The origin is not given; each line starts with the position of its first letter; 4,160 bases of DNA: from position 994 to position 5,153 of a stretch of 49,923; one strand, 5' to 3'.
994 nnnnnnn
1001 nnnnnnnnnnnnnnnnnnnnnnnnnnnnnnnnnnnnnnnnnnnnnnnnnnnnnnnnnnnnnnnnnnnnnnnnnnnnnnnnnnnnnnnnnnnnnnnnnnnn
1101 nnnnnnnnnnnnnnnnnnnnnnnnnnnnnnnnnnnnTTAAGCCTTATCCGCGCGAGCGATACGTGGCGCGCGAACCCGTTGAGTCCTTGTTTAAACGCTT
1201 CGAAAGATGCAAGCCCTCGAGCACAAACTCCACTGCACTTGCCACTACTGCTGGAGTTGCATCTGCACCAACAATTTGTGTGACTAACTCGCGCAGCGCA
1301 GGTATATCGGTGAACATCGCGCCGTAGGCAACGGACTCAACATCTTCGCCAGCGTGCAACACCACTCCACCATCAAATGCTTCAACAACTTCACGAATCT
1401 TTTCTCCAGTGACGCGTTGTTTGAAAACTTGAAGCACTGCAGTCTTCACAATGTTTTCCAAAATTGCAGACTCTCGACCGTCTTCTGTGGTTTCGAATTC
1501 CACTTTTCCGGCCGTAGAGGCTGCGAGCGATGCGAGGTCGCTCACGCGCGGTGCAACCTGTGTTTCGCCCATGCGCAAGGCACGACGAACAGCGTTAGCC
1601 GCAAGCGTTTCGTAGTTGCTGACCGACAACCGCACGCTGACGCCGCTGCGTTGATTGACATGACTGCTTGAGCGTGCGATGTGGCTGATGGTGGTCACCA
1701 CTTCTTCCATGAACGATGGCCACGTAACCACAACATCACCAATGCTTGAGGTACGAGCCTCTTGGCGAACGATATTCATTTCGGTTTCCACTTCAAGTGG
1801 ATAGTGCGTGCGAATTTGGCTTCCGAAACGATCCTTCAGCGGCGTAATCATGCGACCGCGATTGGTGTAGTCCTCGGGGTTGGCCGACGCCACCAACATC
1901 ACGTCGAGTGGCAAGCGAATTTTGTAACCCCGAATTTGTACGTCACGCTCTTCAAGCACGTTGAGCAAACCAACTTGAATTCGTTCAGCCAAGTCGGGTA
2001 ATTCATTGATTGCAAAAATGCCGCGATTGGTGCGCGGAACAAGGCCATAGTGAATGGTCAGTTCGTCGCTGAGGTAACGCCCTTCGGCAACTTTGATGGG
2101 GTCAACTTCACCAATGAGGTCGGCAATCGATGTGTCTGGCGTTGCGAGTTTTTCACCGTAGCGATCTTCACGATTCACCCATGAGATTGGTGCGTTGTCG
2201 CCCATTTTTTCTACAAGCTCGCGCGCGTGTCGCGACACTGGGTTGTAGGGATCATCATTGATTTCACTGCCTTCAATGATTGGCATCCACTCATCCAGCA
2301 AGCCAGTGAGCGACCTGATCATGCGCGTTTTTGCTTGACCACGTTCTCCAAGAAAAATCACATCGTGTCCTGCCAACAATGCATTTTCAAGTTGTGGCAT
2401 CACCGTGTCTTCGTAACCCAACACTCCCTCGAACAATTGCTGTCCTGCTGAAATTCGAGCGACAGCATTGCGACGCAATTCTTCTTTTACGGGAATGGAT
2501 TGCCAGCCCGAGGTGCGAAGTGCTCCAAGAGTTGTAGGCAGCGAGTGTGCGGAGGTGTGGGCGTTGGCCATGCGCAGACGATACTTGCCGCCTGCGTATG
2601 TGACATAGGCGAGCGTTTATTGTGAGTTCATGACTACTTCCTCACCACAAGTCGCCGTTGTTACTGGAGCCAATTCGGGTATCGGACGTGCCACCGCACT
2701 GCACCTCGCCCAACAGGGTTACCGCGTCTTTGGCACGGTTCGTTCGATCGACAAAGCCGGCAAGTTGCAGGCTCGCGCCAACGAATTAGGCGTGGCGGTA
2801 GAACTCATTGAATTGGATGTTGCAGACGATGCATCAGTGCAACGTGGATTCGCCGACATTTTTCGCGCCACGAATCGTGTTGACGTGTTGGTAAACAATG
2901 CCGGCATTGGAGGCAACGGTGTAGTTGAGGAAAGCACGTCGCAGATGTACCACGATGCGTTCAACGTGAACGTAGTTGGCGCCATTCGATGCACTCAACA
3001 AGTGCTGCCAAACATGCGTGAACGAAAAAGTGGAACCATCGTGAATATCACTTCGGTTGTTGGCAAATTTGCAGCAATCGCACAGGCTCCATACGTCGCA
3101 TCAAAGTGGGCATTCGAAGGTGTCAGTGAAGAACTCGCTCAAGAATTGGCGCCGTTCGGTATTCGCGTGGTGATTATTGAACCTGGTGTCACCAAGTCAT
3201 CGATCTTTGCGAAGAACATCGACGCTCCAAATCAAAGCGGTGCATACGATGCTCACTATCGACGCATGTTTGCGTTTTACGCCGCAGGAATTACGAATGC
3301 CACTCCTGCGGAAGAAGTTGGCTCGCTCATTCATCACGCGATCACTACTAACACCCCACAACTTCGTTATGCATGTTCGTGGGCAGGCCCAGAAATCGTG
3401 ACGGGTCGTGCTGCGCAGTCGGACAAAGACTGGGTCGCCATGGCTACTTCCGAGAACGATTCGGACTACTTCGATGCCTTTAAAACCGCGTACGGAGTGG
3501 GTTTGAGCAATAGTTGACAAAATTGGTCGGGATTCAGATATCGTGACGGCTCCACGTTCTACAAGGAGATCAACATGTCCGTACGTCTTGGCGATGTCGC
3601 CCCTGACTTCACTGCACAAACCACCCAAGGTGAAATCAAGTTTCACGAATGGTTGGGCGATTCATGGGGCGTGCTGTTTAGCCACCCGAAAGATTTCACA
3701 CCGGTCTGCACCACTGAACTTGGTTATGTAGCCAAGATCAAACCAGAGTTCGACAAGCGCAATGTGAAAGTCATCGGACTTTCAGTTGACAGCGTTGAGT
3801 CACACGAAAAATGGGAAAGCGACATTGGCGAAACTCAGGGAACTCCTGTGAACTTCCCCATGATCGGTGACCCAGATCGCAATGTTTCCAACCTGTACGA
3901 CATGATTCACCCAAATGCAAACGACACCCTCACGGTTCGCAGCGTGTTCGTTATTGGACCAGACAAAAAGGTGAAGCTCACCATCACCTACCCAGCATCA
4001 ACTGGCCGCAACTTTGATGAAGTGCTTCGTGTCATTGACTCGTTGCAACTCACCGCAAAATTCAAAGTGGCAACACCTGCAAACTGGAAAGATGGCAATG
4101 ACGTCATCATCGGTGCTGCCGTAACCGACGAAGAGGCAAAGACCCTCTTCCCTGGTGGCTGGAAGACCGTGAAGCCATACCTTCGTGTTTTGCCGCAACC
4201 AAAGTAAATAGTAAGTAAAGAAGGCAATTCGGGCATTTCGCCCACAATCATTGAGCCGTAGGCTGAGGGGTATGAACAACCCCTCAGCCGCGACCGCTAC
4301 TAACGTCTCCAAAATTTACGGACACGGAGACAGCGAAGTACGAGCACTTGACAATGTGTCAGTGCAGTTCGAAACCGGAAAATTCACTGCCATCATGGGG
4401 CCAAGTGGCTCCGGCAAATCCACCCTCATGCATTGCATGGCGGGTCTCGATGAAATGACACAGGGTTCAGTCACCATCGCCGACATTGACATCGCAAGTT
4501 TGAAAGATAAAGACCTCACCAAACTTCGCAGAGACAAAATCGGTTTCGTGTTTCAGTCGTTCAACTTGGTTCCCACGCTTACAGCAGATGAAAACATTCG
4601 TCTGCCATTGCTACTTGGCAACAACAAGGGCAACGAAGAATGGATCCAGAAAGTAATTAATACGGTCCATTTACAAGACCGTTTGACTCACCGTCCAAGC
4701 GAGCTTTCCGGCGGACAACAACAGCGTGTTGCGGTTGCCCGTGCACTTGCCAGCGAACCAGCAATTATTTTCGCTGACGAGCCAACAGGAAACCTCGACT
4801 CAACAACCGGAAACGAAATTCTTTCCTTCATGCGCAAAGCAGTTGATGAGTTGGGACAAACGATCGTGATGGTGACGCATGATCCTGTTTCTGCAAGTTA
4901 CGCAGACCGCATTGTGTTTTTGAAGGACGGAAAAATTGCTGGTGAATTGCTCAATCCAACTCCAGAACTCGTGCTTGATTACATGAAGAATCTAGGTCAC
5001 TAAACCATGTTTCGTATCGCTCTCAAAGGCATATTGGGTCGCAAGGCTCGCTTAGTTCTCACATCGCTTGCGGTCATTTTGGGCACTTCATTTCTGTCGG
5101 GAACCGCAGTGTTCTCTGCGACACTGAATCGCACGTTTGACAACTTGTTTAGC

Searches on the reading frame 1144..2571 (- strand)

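Call 12: search_protein_families(library=pfam, proteins=[window:1144-2571:-], max_evalue=0.001)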
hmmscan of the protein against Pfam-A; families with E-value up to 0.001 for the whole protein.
window:1144-2571:- (475 aa): 3 families
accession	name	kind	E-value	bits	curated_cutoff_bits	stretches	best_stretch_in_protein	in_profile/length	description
PF07728.20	AAA_5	-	7.3e-07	29.7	22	0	137-249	27-139/139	AAA domain (dynein-related subfamily)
PF01078.27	Mg_chelatase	-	2.9e-06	27.3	20.3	0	174-233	98-159/207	Magnesium chelatase, subunit ChlI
PF00158.32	Sigma54_activat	-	3.5e-05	24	20.2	1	174-232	85-143/168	Sigma-54 interaction domain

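Call 59: search_protein_families(library=ncbifam, proteins=[window:1144-2571:-], max_evalue=1e-10)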
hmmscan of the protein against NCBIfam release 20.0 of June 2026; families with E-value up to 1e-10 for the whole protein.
window:1144-2571:- (475 aa): 1 family
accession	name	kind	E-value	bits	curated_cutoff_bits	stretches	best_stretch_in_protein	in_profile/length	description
TIGR02030.1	BchI-ChlI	equivalog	1.1e-11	44.5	466.95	1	71-271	28-218/337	magnesium chelatase ATPase subunit I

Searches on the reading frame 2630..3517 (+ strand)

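Call 12: search_protein_families(library=pfam, proteins=[window:2630-3517:+], max_evalue=0.001)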
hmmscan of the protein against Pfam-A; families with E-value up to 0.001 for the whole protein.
window:2630-3517:+ (295 aa): 7 families
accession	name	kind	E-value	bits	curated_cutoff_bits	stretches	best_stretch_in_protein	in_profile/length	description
PF00106.31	adh_short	-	2.2e-53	181.1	26.6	1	7-196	1-190/195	short chain dehydrogenase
PF13561.12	adh_short_C2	-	1.6e-40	139.6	27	1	13-200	1-187/236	Enoyl-(Acyl carrier protein) reductase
PF08659.16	KR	-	1.7e-14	54.6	22.6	1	10-171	4-165/180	KR domain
PF01370.27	Epimerase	-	1.2e-07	31.9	20.9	1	10-169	2-156/240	NAD dependent epimerase/dehydratase family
PF08643.16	DUF1776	-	1.3e-05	25.2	25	1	14-186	12-197/294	Fungal family of unknown function (DUF1776)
PF13460.12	NAD_binding_10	-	0.00081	19.7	27.2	0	13-101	1-74/184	NAD(P)H-binding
PF16363.11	GDP_Man_Dehyd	-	0.00094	19.2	27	0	11-119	2-107/332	GDP-mannose 4,6 dehydratase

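Call 59: search_protein_families(library=ncbifam, proteins=[window:2630-3517:+], max_evalue=1e-10)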
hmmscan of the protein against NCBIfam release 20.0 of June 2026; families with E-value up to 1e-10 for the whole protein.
window:2630-3517:+ (295 aa): 205 families (the best 25 are shown)
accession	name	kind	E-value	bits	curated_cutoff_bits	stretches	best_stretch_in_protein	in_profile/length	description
NF005372.1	PRK06914.1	subfamily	3.3e-66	223.4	320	1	7-249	3-250/279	SDR family oxidoreductase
NF004823.0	PRK06179.1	subfamily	4.1e-66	223.2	310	1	4-250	3-241/271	oxidoreductase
NF004826.0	PRK06182.1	subfamily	1.7e-64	217.8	305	1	5-272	3-269/274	oxidoreductase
NF004824.0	PRK06180.1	subfamily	3.1e-54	184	298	1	6-197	4-192/279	oxidoreductase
NF006114.0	PRK08263.1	subfamily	1.2e-51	175.6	290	1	7-261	4-254/280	short chain dehydrogenase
NF049977.1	KDhSphingRedKdsR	equivalog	9.5e-50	169.4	400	1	6-248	3-238/267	3-ketodihydrosphingosine reductase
NF009466.0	PRK12826.1-2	subfamily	1.6e-44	152.2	222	1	7-205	4-204/248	3-oxoacyl-ACP reductase FabG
NF005065.0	PRK06482.1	equivalog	2.9e-44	151.5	291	1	10-209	6-201/276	SDR family oxidoreductase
NF009464.0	PRK12824.1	subfamily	1.6e-42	145.9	269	1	7-192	3-189/245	3-oxoacyl-ACP reductase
TIGR01830.1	3oxo_ACP_reduc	equivalog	1.2e-41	143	297.75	1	9-192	1-185/239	3-oxoacyl-[acyl-carrier-protein] reductase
NF005878.0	PRK07825.1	subfamily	1.3e-41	142.8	287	1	7-193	10-192/278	short chain dehydrogenase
NF006776.0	PRK09291.1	equivalog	3.6e-41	141.4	265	1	10-198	6-188/257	SDR family oxidoreductase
NF005806.0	PRK07666.1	equivalog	2.7e-40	138.2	286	1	7-191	8-192/239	3-ketoacyl-ACP reductase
NF005672.0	PRK07454.1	equivalog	3.3e-40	137.8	234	1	3-194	3-194/241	SDR family oxidoreductase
TIGR01963.1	PHB_DH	subfamily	7e-40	136.9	307.05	1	7-198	2-193/255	3-hydroxybutyrate dehydrogenase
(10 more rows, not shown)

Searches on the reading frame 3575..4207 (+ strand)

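Call 12: search_protein_families(library=pfam, proteins=[window:3575-4207:+], max_evalue=0.001)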
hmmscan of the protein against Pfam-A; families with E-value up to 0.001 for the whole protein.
window:3575-4207:+ (210 aa): 3 families
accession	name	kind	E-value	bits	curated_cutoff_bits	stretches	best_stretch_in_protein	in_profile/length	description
PF00578.27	AhpC-TSA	-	2.4e-33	115.2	26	1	6-134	2-122/124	AhpC/TSA family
PF08534.16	Redoxin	-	1.6e-14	54.4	26.6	1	6-149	3-146/148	Redoxin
PF10417.14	1-cysPrx_C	-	3.2e-10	40.2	21.1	1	156-192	1-38/41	C-terminal domain of 1-Cys peroxiredoxin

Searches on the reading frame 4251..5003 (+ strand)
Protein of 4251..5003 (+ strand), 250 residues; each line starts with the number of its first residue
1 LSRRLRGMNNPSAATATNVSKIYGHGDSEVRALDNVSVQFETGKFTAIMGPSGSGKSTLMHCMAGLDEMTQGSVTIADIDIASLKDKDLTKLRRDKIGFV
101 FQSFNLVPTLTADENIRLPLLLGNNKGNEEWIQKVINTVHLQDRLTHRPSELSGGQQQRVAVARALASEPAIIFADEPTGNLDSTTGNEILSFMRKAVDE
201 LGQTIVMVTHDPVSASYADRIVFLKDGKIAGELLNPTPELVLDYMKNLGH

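Call 12: search_protein_families(library=pfam, proteins=[window:4251-5003:+], max_evalue=0.001)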
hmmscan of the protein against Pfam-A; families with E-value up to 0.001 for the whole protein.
window:4251-5003:+ (250 aa): 6 families
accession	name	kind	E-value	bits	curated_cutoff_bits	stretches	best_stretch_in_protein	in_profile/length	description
PF00005.33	ABC_tran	-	4.3e-35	121.7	25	1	33-179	1-136/137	ABC transporter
PF02463.25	SMC_N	-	3.6e-07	30.3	40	1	35-221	17-208/220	RecF/RecN/SMC N terminal domain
PF13304.12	AAA_21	-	6.2e-06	26.9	27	0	45-79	1-38/304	AAA domain, putative AbiEii toxin, Type IV TA system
PF13555.12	AAA_29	-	4.3e-05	23.6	27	1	34-61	13-40/61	P-loop containing region of AAA domain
PF13476.12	AAA_23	-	8.9e-05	23.7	27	1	30-63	7-39/201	AAA domain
PF03193.22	RsgA_GTPase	-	0.00081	19.7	30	0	31-74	95-137/174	RsgA GTPase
